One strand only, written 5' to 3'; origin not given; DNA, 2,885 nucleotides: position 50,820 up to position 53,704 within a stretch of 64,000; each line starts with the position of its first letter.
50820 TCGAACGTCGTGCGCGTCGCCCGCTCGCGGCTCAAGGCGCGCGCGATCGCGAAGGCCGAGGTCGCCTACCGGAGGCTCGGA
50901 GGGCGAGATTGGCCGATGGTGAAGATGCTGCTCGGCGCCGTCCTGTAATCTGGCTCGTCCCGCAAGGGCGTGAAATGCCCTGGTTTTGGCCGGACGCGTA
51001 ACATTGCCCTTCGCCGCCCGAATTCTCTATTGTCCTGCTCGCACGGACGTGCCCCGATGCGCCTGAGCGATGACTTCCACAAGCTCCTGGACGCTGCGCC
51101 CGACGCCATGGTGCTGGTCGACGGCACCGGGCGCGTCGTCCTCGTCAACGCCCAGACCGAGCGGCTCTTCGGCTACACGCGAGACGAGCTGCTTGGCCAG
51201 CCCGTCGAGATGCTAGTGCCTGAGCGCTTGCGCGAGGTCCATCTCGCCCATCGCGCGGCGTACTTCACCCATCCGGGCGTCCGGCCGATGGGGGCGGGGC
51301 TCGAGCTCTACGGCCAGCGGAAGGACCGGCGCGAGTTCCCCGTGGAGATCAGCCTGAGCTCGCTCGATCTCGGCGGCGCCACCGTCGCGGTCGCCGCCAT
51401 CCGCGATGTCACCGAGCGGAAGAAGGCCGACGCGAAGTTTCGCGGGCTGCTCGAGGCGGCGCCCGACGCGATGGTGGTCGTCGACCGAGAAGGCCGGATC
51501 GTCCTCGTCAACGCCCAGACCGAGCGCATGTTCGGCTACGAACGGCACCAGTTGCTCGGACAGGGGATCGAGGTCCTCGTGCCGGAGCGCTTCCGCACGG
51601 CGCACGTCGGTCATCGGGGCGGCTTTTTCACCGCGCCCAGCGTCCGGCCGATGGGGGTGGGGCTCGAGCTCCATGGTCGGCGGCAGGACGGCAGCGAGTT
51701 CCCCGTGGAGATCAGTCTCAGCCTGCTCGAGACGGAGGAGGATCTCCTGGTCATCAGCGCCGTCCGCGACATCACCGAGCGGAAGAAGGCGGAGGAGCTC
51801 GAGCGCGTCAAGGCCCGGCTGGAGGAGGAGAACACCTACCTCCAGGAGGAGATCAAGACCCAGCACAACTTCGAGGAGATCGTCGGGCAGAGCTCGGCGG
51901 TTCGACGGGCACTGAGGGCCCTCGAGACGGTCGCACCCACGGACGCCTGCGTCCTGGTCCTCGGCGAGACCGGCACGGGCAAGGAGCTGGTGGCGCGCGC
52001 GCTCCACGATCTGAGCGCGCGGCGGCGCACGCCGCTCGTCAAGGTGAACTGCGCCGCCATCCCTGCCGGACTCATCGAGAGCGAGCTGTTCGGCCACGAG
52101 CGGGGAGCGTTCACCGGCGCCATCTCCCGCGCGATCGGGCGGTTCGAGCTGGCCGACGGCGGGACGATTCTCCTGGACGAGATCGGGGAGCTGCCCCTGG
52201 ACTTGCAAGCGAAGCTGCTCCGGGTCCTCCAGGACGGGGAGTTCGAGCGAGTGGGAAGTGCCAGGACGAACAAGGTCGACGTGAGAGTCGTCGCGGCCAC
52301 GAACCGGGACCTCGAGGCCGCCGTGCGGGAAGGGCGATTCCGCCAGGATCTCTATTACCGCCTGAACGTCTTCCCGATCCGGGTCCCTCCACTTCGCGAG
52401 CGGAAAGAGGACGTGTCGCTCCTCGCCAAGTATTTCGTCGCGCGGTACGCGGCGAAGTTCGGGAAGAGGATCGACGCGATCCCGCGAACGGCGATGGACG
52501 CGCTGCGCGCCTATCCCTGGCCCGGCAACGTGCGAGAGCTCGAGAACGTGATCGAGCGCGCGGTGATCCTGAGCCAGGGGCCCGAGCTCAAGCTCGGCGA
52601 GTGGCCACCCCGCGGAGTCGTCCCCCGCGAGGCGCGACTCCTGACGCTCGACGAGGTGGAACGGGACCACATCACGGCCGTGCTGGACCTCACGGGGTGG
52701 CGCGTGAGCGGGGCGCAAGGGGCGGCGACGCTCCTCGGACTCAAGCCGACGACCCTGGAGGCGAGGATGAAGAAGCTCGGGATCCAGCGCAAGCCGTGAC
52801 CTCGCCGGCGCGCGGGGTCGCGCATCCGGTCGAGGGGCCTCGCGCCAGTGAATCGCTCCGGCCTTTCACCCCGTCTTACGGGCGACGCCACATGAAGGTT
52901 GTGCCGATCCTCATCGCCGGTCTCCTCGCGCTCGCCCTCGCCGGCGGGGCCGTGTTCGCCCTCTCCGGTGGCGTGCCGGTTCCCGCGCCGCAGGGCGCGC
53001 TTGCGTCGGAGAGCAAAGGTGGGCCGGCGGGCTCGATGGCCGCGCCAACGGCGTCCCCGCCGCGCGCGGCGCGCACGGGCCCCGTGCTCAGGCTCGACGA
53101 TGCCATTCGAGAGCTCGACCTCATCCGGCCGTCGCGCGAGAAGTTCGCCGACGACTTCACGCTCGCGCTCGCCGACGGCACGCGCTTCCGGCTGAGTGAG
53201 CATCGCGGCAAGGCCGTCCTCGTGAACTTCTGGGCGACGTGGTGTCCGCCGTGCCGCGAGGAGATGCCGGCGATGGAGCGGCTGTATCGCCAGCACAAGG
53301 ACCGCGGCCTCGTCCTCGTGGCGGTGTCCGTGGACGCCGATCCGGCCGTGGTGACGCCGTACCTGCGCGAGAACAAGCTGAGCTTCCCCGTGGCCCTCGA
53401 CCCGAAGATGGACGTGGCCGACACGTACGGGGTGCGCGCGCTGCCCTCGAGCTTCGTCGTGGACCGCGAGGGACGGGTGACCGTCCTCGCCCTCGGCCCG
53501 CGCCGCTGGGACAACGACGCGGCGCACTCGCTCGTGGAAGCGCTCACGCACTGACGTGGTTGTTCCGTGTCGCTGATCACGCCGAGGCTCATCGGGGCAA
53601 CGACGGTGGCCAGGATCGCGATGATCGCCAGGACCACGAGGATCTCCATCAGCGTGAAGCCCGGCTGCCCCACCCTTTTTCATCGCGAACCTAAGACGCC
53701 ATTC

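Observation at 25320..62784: Nine intergenic copies of one ECF-type promoter motif (GAAYC-N17/18-CGTCNYA) outline an envelope regulon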

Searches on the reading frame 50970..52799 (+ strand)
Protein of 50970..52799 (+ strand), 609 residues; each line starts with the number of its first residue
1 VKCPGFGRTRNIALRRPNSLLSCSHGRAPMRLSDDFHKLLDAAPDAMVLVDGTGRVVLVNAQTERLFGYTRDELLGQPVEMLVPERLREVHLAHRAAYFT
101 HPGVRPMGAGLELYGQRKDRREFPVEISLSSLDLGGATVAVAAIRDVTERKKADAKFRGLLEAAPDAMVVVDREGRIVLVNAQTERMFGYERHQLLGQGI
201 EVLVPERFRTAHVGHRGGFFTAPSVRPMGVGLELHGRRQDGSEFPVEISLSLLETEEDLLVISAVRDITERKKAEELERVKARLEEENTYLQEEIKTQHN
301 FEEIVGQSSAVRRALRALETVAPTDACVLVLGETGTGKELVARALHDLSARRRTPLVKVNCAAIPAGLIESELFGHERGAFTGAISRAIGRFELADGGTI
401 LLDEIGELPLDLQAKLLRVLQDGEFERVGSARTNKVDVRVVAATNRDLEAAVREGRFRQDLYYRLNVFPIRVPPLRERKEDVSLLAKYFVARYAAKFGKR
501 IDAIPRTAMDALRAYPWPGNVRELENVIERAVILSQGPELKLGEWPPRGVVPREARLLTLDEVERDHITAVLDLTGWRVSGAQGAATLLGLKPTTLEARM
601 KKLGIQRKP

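Call 18: search_protein_families(library=pfam, proteins=[window:50970-52799:+], max_evalue=0.001)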
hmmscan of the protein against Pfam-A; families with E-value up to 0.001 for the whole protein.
window:50970-52799:+ (609 aa): 15 families
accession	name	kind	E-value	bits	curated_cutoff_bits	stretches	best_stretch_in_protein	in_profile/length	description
PF00158.32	Sigma54_activat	-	6.2e-72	241.2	20.2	1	304-470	1-167/168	Sigma-54 interaction domain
PF13426.13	PAS_9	-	8.4e-31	106.8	27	2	44-149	1-103/103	PAS domain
PF00989.32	PAS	-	3.9e-29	101.4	22.6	2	156-268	2-113/113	PAS fold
PF25601.1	AAA_lid_14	-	5.1e-25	87.6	27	1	476-546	1-71/87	AAA+ ATPase lid domain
PF14532.12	Sigma54_activ_2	-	3.3e-21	76.4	25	1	305-475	1-138/138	Sigma-54 interaction domain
PF13188.13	PAS_8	-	1.4e-20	72.9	21.8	2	155-206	1-53/65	PAS domain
PF08448.16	PAS_4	-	1.5e-20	73.9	23.1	2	40-151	1-109/110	PAS fold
PF24820.1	Diguanyl_cycl_sensor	-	3.3e-14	53.2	28.1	2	161-262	2-105/109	Diguanylate cyclase-like sensor domain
PF12860.13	PAS_7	-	3.9e-10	40.3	27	1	41-154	2-114/115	PAS fold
PF02954.25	HTH_8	-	2e-07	31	22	1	559-603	1-42/42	Bacterial regulatory protein, Fis family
PF07728.20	AAA_5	-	4.5e-07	30.4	22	1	328-446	2-123/139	AAA domain (dynein-related subfamily)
PF08447.18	PAS_3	-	6.4e-05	23.6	25.6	0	57-95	2-43/89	PAS fold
PF00004.35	AAA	-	9.2e-05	23.3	21.2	1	328-462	1-128/131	ATPase family associated with various cellular activities (AAA)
PF01078.27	Mg_chelatase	-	0.00031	20.6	20.3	0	301-349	2-46/207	Magnesium chelatase, subunit ChlI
PF13191.12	AAA_16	-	0.00057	20.9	32.6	0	305-411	3-111/167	AAA ATPase domain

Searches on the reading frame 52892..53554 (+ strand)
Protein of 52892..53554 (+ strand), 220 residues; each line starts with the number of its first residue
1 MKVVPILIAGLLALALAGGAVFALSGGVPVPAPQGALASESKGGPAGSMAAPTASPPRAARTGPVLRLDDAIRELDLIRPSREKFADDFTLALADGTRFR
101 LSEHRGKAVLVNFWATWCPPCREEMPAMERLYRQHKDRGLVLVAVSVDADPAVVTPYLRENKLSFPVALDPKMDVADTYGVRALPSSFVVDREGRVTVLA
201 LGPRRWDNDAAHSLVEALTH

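Call 14: search_protein_families(library=pfam, proteins=[window:52892-53554:+], max_evalue=0.01)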
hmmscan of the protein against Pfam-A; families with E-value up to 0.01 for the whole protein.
window:52892-53554:+ (220 aa): 8 families
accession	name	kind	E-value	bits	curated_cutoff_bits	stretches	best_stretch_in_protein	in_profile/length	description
PF00578.27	AhpC-TSA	-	2.3e-30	105.5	26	1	86-197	5-122/124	AhpC/TSA family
PF08534.16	Redoxin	-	1e-28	100.4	26.6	1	87-207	7-139/148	Redoxin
PF13905.12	Thioredoxin_8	-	5.3e-17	62.4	27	1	106-196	1-94/94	Thioredoxin-like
PF00085.26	Thioredoxin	-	6.4e-10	39.4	23.5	1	106-155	18-66/103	Thioredoxin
PF13098.12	Thioredoxin_2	-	9.9e-06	26.3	27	1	105-193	4-85/104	Thioredoxin-like domain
PF02630.20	SCO1-SenC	-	0.00025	21.4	22.8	1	88-153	3-69/134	SCO1/SenC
PF00255.25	GSHPx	-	0.00038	20.5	27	1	91-145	6-59/108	Glutathione peroxidase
PF13728.12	TraF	-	0.0051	17.1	23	0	88-202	111-212/224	F plasmid transfer operon protein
